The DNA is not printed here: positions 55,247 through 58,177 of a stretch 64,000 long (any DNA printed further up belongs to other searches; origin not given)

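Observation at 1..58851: Three paralogous pyrogallol-phloroglucinol-transhydroxylase-like Mo enzymes (alpha plus Fe-S beta) in one 64-kb window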

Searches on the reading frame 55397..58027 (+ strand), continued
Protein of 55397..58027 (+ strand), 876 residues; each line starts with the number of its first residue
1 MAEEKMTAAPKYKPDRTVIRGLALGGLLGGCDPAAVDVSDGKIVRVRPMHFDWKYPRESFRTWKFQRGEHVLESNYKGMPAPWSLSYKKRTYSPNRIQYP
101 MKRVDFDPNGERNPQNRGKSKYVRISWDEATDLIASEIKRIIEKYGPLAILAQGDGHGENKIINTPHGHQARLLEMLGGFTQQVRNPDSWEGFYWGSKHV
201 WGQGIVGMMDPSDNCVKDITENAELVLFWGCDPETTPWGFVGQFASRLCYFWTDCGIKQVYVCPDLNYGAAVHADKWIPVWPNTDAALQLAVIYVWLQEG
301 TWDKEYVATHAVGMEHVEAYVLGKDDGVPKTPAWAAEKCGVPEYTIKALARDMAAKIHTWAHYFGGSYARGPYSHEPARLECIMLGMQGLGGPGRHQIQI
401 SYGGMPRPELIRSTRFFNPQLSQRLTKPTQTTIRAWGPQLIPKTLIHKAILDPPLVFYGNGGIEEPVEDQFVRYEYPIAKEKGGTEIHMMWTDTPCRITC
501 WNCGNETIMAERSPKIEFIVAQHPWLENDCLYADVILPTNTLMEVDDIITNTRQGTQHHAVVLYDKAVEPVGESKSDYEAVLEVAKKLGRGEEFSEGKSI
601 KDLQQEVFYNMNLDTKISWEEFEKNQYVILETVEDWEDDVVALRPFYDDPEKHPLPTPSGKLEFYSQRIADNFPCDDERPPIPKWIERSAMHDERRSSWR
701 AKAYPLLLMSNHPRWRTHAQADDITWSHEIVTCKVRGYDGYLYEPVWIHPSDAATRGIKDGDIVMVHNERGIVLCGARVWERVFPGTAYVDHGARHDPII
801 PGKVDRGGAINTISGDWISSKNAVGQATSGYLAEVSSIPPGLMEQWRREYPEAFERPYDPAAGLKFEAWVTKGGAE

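Call 39: find_encoding_contigs(protein=P0073, flank=8000, max_places=2)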
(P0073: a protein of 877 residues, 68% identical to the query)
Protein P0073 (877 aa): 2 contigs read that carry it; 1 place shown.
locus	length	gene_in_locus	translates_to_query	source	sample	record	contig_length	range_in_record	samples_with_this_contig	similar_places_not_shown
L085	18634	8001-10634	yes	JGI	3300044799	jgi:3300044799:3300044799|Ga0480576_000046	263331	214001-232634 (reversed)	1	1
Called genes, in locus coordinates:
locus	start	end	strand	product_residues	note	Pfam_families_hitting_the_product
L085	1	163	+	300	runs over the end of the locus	PF00348:polyprenyl_synt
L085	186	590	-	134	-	PF02391:MoaE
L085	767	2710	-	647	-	PF06480:FtsH_ext, PF06068:TIP49 (faint), PF00004:AAA, PF07728:AAA_5 (weak), PF17862:AAA_lid_3, PF01434:Peptidase_M41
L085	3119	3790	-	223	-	-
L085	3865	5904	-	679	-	PF16927:HisKA_7TM, PF01590:GAF (weak), PF08668:HDOD, PF13487:HD_5, PF01966:HD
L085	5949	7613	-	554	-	PF03321:GH3 (weak), PF23571:GH3_M, PF23572:GH3_C (weak)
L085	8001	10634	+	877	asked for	PF21423:AhtL-like_1st (faint), PF00384:Molybdopterin, PF01568:Molydop_binding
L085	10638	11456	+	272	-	PF13247:Fer4_11, PF13187:Fer4_9, PF00037:Fer4, PF12797:Fer4_2, PF12837:Fer4_6 (weak), PF13237:Fer4_10 (weak), PF12838:Fer4_7 (weak), PF13620:CarboxypepD_reg, +1 more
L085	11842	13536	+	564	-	PF01266:DAO (faint), PF03486:HI0933_like (faint), PF07992:Pyr_redox_2, PF13738:Pyr_redox_3, PF00070:Pyr_redox, PF02852:Pyr_redox_dim, PF00581:Rhodanese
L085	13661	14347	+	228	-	PF00596:Aldolase_II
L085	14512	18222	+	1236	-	-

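Call 41: search_dna_similar(query=window:55397-58027:+, collection=plasmids, mode=protein, max_rows=25, max_evalue=1e-30)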
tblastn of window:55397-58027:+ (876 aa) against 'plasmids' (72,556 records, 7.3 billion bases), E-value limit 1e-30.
Records with a match: 175; places in all: 181; records where one place covers at least 80% of the query: 86.
Best place of each record, by identity: <60% 175.
By first word of the organism name: Escherichia 65; Pantoea 31; Rhizobium 27; Agrobacterium 5; Vibrio 4; Klebsiella 4; Burkholderia 3; Phaeobacter 3; Cereibacter 3; Paraburkholderia 2; and 23 more.
By predicted mobility (MOB-suite, as given by PLSDB): non-mobilizable 99; mobilizable 45; conjugative 31.
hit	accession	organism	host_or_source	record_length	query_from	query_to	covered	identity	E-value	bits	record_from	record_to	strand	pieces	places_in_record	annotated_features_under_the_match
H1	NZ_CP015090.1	Salipiger abyssi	single cell,marine seawater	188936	33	836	92%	33.8%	6e-115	394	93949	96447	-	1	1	molybdopterin-dependent oxidoreductase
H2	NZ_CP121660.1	Sinorhizobium terangae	Desmanthus virgatus,cell culture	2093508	33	855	94%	32.8%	2e-118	405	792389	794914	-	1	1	none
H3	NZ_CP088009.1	Rhizobium sp. T136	Melilotus albus,Cell culture,root nodule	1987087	33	855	94%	32.0%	2e-114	393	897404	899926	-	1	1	none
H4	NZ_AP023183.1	Paraburkholderia sp. PGU19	Physopelta gutta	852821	33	835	92%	32.6%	2e-109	378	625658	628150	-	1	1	molybdopterin-dependent oxidoreductase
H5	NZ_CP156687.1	Burkholderia stagnalis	Bacterial cells,soils collected in ...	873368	33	847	93%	31.8%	8e-110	379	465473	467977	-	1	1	molybdopterin-dependent oxidoreductase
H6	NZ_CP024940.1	Paraburkholderia hospita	soil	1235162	33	855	94%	31.5%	4e-105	365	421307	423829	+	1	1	record has no annotation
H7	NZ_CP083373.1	Ensifer canadensis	Melilotus albus,Cell Culture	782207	33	835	92%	32.0%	2e-114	393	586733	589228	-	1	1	molybdopterin-dependent oxidoreductase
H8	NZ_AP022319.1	Burkholderia sp. THE68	Togo hemipterus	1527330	33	814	89%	32.3%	3e-114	392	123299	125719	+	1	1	none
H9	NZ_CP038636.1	Cupriavidus oxalaticus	whole organism,sewage sludge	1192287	33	835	92%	31.0%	6e-109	376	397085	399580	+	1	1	none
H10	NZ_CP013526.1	Rhizobium phaseoli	Phaseolus vulgaris,Whole ...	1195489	80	874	91%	29.3%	6e-65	245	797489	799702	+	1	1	record has no annotation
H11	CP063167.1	Variovorax paradoxus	-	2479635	74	857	89%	29.4%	2e-64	244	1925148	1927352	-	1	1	molybdopterin guanine dinucleotide-containing S/N-oxide reductase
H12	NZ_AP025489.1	Vibrio fortis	-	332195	36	857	94%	27.9%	2e-64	244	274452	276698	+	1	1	molybdopterin-dependent oxidoreductase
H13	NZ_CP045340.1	Vibrio sp. THAF190c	pure culture,Surface of a polyethylene ...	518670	36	857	94%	27.6%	2e-65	247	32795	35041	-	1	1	molybdopterin-dependent oxidoreductase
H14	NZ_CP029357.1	Azospirillum thermophilum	cell culture,hot spring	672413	80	835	86%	30.0%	1e-69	259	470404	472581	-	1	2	torA: trimethylamine-N-oxide reductase TorA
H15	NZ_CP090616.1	Vibrio pelagius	single cell,surface seawater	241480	36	852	93%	27.6%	4e-64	243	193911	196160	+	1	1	molybdopterin-dependent oxidoreductase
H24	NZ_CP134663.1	Escherichia coli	Larus michahellis,bacteria,cloaca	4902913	68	833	87%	28.7%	4e-59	228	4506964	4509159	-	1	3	none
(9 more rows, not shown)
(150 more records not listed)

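Call 42: get_annotated_region(hit=H4, flank=9000)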
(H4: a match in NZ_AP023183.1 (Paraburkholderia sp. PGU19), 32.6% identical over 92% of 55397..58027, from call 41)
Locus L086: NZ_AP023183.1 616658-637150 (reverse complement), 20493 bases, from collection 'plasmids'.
description: Paraburkholderia sp. PGU19 plasmid PPGU19_p3, complete sequence
organism: Paraburkholderia sp. PGU19 (NCBI taxid 2735434)
taxonomy: Bacteria; Pseudomonadota; Betaproteobacteria; Burkholderiales; Burkholderiaceae; Paraburkholderia; Paraburkholderia sp. PGU19
host: -; source: Physopelta gutta; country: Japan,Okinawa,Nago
typing (MOB-suite, as given by PLSDB): mobilizable; relaxase MOBP,MOBP
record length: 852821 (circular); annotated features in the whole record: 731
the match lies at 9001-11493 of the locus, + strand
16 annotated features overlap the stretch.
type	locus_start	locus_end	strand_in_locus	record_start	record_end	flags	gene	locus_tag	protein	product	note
CDS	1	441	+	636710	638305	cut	-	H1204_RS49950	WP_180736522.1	MlaD family protein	-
CDS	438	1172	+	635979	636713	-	-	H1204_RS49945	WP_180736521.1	PqiC family protein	-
CDS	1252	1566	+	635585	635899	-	-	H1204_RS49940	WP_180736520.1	hypothetical protein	-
CDS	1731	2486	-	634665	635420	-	-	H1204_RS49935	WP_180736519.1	TetR/AcrR family transcriptional regulator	GO:0006355 - regulation of DNA-templated transcription [Evidence IEA]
CDS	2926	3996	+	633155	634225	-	-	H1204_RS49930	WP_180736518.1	VOC family protein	-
CDS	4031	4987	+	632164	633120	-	-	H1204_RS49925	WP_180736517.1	fumarylacetoacetate hydrolase family protein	-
CDS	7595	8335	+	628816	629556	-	-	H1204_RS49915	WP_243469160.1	OmpW family outer membrane protein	-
CDS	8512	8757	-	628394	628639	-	-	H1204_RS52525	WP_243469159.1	hypothetical protein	-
CDS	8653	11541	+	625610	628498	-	-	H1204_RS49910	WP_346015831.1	molybdopterin-dependent oxidoreductase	-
CDS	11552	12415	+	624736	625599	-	-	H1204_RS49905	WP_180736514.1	4Fe-4S dicluster domain-containing protein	-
CDS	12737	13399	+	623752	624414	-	-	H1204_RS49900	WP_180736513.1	TetR/AcrR family transcriptional regulator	GO:0006355 - regulation of DNA-templated transcription [Evidence IEA]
CDS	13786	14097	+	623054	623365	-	-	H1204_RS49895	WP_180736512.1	hypothetical protein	-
CDS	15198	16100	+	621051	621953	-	-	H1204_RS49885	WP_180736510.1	MinD/ParA family protein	-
CDS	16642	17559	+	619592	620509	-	-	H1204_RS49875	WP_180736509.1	LysR family transcriptional regulator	-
CDS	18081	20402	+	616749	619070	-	-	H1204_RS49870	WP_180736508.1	DUF3141 domain-containing protein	-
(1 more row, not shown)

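Call 43: get_annotated_region(hit=H1, flank=9000)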
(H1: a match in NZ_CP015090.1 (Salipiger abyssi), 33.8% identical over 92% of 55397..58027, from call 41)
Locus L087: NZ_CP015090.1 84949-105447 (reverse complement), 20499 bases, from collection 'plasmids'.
description: Salipiger abyssi strain JLT2014 plasmid pPABY2, complete sequence
organism: Salipiger abyssi (NCBI taxid 1250539)
taxonomy: Bacteria; Pseudomonadota; Alphaproteobacteria; Rhodobacterales; Roseobacteraceae; Salipiger; Salipiger abyssi
host: -; source: single cell,marine seawater; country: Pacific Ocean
typing (MOB-suite, as given by PLSDB): non-mobilizable; replicon rep_cluster_508
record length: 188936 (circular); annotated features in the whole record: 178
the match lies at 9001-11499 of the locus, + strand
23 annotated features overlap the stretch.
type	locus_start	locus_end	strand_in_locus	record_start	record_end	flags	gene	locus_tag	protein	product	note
CDS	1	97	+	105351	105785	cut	-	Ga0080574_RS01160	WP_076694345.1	nuclear transport factor 2 family protein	-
CDS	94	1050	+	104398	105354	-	-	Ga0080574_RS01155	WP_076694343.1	fumarylacetoacetate hydrolase family protein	-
CDS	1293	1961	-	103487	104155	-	-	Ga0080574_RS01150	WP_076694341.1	dienelactone hydrolase family protein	-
CDS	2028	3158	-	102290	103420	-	-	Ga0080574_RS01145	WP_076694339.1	outer membrane protein transport protein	-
CDS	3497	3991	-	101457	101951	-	-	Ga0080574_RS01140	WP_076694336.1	flavin reductase family protein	-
CDS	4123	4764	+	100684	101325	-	-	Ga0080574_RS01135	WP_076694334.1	TetR/AcrR family transcriptional regulator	-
CDS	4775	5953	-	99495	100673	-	-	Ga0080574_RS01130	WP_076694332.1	acyl-CoA dehydrogenase family protein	-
CDS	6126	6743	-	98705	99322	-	-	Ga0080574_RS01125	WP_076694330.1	isochorismatase family protein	-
CDS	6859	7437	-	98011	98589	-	-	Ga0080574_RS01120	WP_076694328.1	TetR/AcrR family transcriptional regulator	GO:0006355 - regulation of DNA-templated transcription [Evidence IEA]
CDS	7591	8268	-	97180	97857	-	-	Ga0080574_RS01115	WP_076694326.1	TetR/AcrR family transcriptional regulator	GO:0006355 - regulation of DNA-templated transcription [Evidence IEA]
CDS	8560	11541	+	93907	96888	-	-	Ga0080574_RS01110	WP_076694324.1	molybdopterin-dependent oxidoreductase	-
CDS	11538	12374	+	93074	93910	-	-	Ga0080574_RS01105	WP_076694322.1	4Fe-4S dicluster domain-containing protein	-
CDS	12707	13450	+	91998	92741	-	-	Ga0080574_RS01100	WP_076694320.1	3-oxoacyl-ACP reductase family protein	-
CDS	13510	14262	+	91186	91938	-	-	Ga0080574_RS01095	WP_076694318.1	glucose 1-dehydrogenase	-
CDS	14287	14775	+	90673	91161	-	-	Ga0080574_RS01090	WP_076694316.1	VOC family protein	-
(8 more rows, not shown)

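Call 44: get_annotated_region(hit=H24, flank=300)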
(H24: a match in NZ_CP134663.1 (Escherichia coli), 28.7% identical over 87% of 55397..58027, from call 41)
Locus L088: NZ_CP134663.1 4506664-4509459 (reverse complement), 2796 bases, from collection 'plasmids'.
description: Escherichia coli strain 64A:C plasmid unnamed1, complete sequence
organism: Escherichia coli (NCBI taxid 562)
taxonomy: Bacteria; Pseudomonadota; Gammaproteobacteria; Enterobacterales; Enterobacteriaceae; Escherichia; Escherichia coli
host: -; source: Larus michahellis,bacteria,cloaca; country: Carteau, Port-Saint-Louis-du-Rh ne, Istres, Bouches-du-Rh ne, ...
typing (MOB-suite, as given by PLSDB): non-mobilizable
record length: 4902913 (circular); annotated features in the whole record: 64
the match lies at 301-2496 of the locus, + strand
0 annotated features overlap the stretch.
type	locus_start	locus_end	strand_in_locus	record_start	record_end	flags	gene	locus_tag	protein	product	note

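Call 58: find_related_loci(query=window:55397-58027:+, collection=metagenome_contigs, flank=9000)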
Query window:55397-58027:+ (876 aa) in metagenome_contigs; peptide patterns used: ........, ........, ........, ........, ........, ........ (x = any residue, [..] = any of these).
168 stretches matched a pattern; 100 encode a relative of the query (tblastn E <= 1e-3); the best 80 are kept; 79 distinct loci.
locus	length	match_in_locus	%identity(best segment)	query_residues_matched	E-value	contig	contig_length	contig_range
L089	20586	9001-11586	82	13-874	0e+0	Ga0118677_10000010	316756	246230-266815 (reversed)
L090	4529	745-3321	81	15-873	0e+0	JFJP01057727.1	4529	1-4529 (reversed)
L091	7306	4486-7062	80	13-871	0e+0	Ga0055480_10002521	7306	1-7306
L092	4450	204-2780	80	15-873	0e+0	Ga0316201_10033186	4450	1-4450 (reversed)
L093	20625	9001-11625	78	2-876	0e+0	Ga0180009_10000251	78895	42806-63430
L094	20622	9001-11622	77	1-874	0e+0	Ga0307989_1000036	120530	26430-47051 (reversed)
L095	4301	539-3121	78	13-873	0e+0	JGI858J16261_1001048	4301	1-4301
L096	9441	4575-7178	77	4-871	0e+0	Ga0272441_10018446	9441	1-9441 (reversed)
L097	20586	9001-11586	77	13-874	0e+0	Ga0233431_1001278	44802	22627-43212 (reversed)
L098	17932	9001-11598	68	8-873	0e+0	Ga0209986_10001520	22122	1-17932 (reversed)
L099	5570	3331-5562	79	10-753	0e+0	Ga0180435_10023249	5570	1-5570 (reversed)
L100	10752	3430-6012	69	15-876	0e+0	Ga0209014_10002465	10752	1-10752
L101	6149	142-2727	68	13-874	0e+0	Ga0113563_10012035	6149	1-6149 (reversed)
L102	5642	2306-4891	68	13-874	0e+0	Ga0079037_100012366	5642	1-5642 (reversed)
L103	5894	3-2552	66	25-874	0e+0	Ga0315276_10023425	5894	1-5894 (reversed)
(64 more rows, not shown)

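Call 61: search_solved_structures(query=L084:5696-7900:+, max_evalue=1e-20)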
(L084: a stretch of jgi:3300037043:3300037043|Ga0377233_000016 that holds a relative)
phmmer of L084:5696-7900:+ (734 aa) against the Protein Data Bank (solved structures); distinct sequences matched with E-value up to 1e-20: 26.
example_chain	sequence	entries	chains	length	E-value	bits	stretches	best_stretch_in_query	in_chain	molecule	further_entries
2e7z_A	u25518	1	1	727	3.4e-95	322.9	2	9-327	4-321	Acetylene hydratase Ahy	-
2vpw_A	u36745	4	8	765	3.9e-54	187.1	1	3-702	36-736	THIOSULFATE REDUCTASE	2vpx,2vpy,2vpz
7qv7_S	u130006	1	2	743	1.5e-51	178.6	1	5-663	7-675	Hydrogen dependent carbon dioxide reductase subunit FdhF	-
1aa6_A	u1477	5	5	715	3.9e-47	164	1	5-487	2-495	FORMATE DEHYDROGENASE H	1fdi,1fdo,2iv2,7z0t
9vap_A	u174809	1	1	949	4.2e-39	137.4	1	6-318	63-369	Formate dehydrogenase molybdopterin-binding subunit FdhA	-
9t1s_L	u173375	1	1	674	6.6e-39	136.8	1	6-482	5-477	formate dehydrogenase (coenzyme F420)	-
7bkb_D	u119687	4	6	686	1.2e-37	132.6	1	5-493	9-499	Formate dehydrogenase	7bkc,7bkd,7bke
7vw6_A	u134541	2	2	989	1.8e-33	118.8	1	2-485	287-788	Formate dehydrogenase | Tungsten-containing formate dehydrogenase alpha subunit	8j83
7e5z_A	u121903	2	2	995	1.9e-33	118.8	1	2-485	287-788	Formate dehydrogenase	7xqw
1dms_A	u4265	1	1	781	1.4e-32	115.9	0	392-673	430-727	DMSO REDUCTASE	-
1dmr_A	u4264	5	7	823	3.6e-32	114.5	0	392-672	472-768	DMSO REDUCTASE | Dimethyl sulfoxide/trimethylamine N-oxide reductase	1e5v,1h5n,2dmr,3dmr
1e60_A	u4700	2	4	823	6.3e-32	113.7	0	392-672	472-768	Dimethyl sulfoxide/trimethylamine N-oxide reductase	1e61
1e18_A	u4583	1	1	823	1.2e-31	112.8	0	392-672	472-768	DMSO REDUCTASE.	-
4dmr_A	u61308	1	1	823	1.6e-31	112.4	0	392-672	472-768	DMSO REDUCTASE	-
2jim_A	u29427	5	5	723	1.7e-31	112.3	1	5-292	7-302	PERIPLASMIC NITRATE REDUCTASE | PROTEIN (PERIPLASMIC NITRATE REDUCTASE)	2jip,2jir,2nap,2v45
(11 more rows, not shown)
